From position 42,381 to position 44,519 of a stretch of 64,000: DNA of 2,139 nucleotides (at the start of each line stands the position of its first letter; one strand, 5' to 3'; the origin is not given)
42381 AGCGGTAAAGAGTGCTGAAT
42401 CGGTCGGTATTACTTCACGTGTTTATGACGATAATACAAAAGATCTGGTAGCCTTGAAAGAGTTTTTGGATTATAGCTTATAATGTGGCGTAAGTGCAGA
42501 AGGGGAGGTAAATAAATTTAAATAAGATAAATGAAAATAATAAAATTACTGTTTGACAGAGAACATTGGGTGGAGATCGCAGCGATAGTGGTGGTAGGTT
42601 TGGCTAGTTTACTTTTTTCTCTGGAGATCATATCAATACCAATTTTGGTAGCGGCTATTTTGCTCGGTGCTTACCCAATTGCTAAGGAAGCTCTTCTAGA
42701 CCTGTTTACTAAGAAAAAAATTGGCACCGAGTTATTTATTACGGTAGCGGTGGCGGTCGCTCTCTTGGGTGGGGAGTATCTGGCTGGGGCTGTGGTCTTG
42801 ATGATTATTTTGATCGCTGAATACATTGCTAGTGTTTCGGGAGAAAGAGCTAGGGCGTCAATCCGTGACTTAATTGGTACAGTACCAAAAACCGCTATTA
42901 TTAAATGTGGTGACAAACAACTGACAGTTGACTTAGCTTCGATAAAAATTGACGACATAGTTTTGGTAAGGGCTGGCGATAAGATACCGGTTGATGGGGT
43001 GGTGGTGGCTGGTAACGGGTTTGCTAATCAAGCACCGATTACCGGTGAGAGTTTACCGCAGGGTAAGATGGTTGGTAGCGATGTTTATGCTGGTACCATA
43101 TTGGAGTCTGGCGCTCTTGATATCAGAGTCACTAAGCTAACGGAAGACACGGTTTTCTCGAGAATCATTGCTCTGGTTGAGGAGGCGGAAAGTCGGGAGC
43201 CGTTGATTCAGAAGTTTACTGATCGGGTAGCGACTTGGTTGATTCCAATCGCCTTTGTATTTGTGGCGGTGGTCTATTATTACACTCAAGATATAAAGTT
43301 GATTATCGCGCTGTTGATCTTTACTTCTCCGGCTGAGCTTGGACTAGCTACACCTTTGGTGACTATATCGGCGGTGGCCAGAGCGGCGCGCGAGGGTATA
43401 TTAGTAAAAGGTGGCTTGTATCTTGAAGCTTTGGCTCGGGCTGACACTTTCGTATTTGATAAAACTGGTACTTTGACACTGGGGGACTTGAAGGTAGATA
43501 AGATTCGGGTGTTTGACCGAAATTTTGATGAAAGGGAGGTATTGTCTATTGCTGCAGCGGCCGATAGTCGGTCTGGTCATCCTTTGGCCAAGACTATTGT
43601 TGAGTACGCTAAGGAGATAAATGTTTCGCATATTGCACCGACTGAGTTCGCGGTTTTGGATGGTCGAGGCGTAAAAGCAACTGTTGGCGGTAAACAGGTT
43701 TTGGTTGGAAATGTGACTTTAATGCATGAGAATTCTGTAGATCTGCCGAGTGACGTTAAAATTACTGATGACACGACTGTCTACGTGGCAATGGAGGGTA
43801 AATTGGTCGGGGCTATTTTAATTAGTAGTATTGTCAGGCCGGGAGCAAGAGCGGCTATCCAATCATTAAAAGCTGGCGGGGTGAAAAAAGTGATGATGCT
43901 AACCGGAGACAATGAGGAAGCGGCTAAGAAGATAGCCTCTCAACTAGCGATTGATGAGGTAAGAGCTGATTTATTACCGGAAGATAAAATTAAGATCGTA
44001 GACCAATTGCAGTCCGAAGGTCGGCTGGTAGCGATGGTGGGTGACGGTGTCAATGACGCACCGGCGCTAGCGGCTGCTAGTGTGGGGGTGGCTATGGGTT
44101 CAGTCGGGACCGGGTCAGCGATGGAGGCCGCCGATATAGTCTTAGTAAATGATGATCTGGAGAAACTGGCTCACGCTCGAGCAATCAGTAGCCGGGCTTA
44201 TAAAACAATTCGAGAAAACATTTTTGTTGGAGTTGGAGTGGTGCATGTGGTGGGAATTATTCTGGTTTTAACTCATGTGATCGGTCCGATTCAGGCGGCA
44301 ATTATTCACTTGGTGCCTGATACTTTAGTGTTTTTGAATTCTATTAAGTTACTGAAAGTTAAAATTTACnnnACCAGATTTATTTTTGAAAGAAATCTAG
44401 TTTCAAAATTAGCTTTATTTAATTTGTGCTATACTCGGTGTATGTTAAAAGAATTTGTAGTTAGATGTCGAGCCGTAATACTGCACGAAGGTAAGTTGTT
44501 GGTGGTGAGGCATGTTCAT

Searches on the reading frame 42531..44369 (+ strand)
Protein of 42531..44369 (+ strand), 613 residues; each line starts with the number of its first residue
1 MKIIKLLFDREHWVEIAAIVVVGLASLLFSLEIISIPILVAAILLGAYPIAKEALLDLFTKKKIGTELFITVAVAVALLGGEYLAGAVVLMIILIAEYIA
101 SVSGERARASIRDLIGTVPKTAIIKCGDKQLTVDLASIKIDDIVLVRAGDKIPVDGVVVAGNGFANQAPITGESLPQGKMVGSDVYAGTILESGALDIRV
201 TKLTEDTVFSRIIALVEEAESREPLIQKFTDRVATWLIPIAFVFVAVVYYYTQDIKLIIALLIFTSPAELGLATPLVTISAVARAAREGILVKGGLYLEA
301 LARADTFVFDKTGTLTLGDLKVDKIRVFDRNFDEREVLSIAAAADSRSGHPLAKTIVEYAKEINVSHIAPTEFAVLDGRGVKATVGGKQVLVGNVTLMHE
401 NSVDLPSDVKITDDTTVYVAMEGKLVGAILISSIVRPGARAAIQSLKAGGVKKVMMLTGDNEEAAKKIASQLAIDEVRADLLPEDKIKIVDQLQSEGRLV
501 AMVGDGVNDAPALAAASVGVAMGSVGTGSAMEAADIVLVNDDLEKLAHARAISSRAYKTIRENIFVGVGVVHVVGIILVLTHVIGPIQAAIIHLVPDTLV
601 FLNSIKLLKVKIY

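Call 59: search_protein_families(library=pfam, proteins=[window:42531-44369:+], max_evalue=0.00001)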
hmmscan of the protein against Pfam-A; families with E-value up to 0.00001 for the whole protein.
window:42531-44369:+ (613 aa): 2 families
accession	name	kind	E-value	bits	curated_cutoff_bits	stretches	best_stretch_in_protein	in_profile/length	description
PF00122.25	E1-E2_ATPase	-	2.4e-41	141.7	28.1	1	120-287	5-180/181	E1-E2 ATPase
PF00702.32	Hydrolase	-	1.5e-33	117.2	26.4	1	305-516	2-190/191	haloacid dehalogenase-like hydrolase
